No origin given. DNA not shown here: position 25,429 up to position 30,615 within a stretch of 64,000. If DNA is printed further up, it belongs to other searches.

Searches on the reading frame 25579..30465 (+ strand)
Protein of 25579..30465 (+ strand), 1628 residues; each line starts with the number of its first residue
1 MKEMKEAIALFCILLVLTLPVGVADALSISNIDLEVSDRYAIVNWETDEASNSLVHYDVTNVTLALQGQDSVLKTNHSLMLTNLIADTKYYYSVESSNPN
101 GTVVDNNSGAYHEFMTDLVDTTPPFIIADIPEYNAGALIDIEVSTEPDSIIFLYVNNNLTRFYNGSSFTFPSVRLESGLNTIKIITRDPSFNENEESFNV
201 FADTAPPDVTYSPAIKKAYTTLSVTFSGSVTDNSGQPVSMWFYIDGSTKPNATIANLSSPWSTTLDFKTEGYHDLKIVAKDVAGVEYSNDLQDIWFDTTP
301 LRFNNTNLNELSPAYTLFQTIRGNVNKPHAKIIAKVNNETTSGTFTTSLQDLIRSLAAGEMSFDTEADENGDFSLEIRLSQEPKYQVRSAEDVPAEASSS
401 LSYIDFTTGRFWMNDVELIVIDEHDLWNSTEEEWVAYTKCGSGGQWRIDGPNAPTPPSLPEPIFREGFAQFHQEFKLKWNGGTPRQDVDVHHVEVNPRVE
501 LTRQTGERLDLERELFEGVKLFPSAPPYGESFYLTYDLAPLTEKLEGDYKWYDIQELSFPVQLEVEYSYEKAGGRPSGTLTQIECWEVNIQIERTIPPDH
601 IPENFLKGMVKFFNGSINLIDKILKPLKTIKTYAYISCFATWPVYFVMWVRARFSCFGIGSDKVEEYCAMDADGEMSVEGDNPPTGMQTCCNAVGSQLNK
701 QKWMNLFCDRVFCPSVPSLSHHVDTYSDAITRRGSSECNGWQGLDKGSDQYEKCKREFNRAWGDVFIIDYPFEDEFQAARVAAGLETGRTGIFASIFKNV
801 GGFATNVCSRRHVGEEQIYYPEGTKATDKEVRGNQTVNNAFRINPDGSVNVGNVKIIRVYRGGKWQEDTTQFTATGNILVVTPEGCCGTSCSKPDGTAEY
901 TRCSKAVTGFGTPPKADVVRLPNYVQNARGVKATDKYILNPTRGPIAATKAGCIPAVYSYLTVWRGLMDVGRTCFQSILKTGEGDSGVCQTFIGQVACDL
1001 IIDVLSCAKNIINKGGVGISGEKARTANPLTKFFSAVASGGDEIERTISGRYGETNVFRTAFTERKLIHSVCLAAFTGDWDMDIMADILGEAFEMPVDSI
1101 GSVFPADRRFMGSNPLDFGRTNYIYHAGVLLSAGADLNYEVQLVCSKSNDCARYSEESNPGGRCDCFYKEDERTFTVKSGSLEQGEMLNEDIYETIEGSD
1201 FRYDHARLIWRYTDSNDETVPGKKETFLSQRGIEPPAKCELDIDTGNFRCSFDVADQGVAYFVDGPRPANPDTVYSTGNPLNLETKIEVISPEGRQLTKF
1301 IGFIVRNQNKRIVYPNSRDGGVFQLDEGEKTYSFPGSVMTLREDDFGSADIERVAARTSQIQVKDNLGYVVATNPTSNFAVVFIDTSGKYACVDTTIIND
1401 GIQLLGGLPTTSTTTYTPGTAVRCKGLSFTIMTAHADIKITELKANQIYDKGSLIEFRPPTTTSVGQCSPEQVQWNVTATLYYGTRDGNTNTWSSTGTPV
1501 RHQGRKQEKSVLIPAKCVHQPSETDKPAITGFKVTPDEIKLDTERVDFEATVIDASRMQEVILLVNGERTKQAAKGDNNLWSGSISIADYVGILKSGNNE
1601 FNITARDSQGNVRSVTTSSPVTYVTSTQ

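Call 70: search_protein_families(library=pfam, proteins=[window:25579-30465:+], max_evalue=0.01)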
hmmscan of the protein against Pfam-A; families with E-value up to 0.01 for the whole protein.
window:25579-30465:+ (1628 aa): 3 families
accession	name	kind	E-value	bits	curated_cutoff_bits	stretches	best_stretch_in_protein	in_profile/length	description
PF17957.7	Big_7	-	0.00018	22.5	24.1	1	212-276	7-69/70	Bacterial Ig domain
PF16656.11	Pur_ac_phosph_N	-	0.00067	20.6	30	1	39-98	13-82/93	Purple acid Phosphatase, N-terminal domain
PF00041.27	fn3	-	0.0017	19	25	1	30-101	4-73/84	Fibronectin type III domain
